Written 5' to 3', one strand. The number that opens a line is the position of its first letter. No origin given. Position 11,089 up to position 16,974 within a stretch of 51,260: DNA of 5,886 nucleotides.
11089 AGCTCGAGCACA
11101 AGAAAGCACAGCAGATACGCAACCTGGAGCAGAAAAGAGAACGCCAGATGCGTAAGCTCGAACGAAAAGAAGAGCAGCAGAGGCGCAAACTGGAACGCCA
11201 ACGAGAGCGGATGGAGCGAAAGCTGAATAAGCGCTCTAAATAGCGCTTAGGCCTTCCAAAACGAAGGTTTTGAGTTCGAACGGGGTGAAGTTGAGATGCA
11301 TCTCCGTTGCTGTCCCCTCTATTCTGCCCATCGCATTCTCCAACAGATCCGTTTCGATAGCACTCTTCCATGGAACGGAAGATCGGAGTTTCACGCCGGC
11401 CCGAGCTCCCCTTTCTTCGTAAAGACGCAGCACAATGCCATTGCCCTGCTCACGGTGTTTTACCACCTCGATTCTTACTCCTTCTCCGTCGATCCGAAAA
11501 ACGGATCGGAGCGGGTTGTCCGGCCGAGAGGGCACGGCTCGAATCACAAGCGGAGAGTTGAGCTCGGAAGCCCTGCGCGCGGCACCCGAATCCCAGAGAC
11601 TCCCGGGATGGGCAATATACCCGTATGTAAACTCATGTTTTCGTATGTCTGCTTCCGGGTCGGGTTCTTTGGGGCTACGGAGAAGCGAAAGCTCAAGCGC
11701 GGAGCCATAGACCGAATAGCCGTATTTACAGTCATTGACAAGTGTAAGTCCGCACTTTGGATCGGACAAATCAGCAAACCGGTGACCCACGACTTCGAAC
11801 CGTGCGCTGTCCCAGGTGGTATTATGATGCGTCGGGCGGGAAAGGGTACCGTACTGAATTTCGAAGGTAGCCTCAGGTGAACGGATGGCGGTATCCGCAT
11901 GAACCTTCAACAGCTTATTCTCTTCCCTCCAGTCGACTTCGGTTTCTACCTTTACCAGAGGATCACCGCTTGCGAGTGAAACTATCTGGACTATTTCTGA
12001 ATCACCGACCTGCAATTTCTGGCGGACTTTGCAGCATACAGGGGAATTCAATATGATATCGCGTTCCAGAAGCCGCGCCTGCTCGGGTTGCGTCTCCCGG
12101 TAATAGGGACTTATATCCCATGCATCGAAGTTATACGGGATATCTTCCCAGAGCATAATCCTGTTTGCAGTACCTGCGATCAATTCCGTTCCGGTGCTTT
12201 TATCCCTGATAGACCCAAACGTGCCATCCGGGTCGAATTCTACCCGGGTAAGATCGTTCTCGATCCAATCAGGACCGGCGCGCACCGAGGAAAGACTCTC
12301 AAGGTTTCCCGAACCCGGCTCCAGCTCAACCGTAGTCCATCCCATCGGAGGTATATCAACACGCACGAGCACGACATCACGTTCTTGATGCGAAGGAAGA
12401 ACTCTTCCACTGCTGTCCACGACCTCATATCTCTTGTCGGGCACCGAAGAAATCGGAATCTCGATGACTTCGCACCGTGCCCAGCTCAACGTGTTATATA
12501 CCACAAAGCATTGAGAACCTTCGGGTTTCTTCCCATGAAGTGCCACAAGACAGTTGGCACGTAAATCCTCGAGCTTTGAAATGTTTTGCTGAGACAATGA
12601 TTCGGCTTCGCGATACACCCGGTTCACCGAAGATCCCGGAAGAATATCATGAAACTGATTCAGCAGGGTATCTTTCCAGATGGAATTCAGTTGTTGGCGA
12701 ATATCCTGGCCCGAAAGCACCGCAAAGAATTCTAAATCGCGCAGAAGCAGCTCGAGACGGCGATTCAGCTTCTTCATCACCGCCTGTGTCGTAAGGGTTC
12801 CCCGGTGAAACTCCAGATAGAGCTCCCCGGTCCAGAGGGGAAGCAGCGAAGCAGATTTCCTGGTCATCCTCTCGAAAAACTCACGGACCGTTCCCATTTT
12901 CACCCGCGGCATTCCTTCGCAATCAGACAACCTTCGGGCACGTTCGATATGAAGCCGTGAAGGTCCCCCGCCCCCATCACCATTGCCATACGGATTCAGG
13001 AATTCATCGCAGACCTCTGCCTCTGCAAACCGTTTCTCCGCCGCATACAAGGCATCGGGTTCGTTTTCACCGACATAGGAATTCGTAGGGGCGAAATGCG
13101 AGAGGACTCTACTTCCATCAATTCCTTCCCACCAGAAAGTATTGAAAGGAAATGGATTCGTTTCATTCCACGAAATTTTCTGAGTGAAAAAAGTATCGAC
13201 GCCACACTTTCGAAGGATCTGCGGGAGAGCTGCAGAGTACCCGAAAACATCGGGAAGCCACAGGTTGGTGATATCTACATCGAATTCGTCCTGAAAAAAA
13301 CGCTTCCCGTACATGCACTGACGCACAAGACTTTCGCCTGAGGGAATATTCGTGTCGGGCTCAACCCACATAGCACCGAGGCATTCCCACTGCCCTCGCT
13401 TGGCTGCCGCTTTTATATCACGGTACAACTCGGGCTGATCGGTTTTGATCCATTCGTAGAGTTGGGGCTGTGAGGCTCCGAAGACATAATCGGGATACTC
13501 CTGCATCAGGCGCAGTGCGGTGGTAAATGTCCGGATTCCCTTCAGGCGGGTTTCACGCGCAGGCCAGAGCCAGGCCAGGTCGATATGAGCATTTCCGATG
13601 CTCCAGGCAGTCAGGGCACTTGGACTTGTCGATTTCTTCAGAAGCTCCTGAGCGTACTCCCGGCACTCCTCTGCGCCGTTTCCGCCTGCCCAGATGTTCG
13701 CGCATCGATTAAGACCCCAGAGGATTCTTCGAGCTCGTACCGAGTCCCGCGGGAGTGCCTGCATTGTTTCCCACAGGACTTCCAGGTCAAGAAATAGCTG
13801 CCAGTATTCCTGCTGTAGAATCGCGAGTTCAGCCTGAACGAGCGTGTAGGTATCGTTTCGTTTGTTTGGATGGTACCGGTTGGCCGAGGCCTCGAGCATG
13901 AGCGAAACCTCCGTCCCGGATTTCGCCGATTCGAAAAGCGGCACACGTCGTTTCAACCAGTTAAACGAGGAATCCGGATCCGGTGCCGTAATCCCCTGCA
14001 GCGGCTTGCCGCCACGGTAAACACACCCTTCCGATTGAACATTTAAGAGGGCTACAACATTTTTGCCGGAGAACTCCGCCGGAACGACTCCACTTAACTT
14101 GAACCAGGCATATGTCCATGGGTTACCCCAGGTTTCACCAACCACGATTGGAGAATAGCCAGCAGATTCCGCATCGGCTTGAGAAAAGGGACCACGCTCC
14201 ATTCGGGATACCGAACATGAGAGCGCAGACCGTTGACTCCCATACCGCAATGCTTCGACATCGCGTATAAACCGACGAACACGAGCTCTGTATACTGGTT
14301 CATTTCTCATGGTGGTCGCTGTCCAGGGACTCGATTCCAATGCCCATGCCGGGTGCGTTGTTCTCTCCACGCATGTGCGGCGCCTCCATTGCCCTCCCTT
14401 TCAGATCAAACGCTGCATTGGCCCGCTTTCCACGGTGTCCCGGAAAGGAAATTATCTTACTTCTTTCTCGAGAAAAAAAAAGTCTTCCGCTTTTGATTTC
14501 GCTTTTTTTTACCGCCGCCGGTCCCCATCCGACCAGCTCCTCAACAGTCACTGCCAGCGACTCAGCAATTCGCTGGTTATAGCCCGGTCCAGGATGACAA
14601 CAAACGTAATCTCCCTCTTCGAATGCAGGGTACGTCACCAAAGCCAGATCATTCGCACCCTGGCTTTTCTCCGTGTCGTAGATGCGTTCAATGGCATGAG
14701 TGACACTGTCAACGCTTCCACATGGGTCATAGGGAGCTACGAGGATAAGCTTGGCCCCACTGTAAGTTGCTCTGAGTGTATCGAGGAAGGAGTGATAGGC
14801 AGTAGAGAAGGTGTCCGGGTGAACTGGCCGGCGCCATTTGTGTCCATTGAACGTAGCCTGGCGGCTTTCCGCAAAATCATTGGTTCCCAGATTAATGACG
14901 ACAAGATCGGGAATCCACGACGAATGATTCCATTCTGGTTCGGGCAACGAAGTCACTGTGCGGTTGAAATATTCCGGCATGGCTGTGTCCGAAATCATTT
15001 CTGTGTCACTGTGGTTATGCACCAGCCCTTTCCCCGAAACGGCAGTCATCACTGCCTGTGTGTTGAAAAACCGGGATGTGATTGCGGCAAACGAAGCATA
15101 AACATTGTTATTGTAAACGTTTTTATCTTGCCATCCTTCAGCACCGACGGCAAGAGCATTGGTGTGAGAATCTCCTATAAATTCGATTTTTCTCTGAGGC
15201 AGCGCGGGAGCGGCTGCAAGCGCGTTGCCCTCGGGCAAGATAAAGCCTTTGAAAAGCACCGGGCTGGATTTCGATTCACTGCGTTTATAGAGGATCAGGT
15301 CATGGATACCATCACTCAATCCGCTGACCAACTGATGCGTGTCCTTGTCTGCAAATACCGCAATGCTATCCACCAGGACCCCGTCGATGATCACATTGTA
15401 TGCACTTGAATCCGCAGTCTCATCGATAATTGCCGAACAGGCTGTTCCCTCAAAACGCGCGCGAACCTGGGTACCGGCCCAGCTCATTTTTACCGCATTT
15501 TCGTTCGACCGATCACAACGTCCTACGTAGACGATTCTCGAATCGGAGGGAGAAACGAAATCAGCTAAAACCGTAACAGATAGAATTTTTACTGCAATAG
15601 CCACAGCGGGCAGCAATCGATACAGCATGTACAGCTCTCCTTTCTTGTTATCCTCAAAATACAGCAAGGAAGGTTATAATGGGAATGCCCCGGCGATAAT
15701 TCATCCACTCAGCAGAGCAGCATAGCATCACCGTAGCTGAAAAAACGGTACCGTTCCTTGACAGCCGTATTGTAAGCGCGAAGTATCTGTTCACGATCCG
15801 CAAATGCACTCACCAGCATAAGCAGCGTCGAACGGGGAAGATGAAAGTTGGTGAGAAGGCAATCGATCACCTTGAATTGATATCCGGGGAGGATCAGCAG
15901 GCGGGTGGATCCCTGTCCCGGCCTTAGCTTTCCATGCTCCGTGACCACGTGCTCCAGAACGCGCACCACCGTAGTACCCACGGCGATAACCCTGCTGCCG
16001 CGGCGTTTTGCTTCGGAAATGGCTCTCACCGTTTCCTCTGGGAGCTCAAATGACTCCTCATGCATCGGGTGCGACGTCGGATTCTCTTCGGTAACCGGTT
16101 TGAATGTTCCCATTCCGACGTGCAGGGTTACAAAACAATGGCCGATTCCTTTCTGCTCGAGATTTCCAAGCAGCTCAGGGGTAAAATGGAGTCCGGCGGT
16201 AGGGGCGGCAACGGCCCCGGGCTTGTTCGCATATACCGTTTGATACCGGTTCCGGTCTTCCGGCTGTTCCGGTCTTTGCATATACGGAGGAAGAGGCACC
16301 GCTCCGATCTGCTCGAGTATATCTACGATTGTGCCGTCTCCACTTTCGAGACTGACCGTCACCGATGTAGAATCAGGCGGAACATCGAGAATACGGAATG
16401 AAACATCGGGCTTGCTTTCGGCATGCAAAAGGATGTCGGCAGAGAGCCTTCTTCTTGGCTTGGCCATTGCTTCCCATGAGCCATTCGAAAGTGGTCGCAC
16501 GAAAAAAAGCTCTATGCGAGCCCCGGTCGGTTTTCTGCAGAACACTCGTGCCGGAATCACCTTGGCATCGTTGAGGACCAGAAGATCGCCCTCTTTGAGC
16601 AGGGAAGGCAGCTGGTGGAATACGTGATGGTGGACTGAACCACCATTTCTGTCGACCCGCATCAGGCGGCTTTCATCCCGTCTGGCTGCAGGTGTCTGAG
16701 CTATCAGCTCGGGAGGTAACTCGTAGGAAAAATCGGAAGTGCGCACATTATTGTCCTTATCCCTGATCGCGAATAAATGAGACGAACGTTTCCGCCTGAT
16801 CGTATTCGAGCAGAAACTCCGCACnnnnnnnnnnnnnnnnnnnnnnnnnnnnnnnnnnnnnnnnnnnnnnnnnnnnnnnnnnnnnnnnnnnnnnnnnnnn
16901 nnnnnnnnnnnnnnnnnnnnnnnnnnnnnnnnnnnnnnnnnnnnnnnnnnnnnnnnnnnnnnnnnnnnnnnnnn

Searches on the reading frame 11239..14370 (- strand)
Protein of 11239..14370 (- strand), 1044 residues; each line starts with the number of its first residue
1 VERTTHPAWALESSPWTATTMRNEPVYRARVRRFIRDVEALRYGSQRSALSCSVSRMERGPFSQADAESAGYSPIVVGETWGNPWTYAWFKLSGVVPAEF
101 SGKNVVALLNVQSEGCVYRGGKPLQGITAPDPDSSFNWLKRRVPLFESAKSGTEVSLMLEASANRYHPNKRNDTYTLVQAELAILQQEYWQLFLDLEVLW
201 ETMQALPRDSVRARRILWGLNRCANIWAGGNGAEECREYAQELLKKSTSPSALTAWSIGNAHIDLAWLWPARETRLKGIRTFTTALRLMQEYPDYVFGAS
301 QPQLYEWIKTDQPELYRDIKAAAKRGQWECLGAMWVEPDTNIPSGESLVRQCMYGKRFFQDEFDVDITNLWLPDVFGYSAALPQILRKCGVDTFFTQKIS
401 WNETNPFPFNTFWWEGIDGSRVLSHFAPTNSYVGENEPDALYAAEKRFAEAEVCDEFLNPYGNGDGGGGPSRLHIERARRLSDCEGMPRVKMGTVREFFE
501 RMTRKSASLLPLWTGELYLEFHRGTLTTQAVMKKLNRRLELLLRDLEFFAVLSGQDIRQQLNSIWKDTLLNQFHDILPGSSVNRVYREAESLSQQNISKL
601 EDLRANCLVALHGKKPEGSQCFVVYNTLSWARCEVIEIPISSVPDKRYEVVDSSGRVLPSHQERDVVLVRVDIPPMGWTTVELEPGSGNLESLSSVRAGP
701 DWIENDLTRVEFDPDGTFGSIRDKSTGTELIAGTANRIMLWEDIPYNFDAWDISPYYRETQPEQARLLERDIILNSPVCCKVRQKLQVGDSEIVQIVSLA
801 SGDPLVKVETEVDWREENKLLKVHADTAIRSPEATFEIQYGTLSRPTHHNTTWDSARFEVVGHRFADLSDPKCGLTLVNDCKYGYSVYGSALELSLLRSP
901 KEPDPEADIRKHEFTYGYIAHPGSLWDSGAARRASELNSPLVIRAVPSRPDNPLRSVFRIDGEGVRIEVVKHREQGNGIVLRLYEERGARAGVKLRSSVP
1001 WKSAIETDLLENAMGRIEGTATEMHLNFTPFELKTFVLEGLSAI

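Call 20: search_protein_families(library=pfam, proteins=[window:11239-14370:-], max_evalue=0.001)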
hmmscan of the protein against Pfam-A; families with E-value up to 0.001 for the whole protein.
window:11239-14370:- (1044 aa): 5 families
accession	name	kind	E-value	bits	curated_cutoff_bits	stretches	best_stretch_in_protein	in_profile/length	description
PF01074.27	Glyco_hydro_38N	-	1.9e-84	283.7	25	1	257-508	4-264/270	Glycosyl hydrolases family 38 N-terminal domain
PF07748.19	Glyco_hydro_38C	-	8e-58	196.5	25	1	703-906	1-206/206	Glycosyl hydrolases family 38 C-terminal domain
PF09261.16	Alpha-mann_mid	-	3.1e-23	82.1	31.1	1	520-610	1-95/96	Alpha mannosidase middle domain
PF17677.7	Glyco_hydro38C2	-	3.2e-12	46.8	22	1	965-1036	2-72/72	Glycosyl hydrolases family 38 C-terminal beta sandwich domain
PF22907.2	Ams1-like_1st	-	2.1e-07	31.3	27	1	58-135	17-92/145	Alpha-mannosidase, jelly roll domain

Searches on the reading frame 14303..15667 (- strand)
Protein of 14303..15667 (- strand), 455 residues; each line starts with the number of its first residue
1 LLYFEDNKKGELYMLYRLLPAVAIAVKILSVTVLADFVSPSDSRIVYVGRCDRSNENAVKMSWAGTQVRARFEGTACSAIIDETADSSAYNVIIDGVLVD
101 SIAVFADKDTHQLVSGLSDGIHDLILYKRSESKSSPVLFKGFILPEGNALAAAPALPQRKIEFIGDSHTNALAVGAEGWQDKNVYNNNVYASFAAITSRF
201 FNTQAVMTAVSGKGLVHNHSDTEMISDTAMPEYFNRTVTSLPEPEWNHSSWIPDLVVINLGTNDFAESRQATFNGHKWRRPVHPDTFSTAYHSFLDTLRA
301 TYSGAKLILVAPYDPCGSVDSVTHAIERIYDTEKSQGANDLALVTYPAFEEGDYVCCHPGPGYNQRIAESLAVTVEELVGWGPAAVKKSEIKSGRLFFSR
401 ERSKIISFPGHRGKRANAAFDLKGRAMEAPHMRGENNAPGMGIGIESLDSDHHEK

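Call 20: search_protein_families(library=pfam, proteins=[window:14303-15667:-], max_evalue=0.001)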
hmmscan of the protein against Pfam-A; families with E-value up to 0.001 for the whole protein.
window:14303-15667:- (455 aa): 3 families
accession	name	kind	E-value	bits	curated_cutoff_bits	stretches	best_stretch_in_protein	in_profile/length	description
PF17996.7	CE2_N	-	7.2e-26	90.8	27.9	1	47-154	1-108/108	Carbohydrate esterase 2 N-terminal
PF13472.12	Lipase_GDSL_2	-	5.8e-09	37.1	32.9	1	163-325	1-123/178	GDSL-like Lipase/Acylhydrolase family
PF00657.28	Lipase_GDSL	-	1e-06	29.5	23.6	1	161-310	1-124/208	GDSL-like Lipase/Acylhydrolase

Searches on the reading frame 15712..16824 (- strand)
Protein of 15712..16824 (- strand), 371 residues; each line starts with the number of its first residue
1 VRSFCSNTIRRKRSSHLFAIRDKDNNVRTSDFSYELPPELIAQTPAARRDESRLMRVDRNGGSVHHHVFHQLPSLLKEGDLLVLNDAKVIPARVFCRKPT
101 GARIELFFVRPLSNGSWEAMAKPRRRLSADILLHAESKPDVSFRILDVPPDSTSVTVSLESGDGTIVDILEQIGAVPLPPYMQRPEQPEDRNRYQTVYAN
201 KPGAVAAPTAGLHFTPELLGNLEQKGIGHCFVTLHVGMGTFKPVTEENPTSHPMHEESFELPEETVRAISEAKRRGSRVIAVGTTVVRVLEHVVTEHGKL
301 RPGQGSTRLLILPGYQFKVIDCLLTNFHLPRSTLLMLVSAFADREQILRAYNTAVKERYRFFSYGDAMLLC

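Call 20: search_protein_families(library=pfam, proteins=[window:15712-16824:-], max_evalue=0.001)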
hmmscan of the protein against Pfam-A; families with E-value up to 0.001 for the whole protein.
window:15712-16824:- (371 aa): 1 family
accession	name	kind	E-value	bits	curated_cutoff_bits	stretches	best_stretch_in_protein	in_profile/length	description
PF02547.20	Queuosine_synth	-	3.6e-130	434.3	25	1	29-370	1-322/322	Queuosine biosynthesis protein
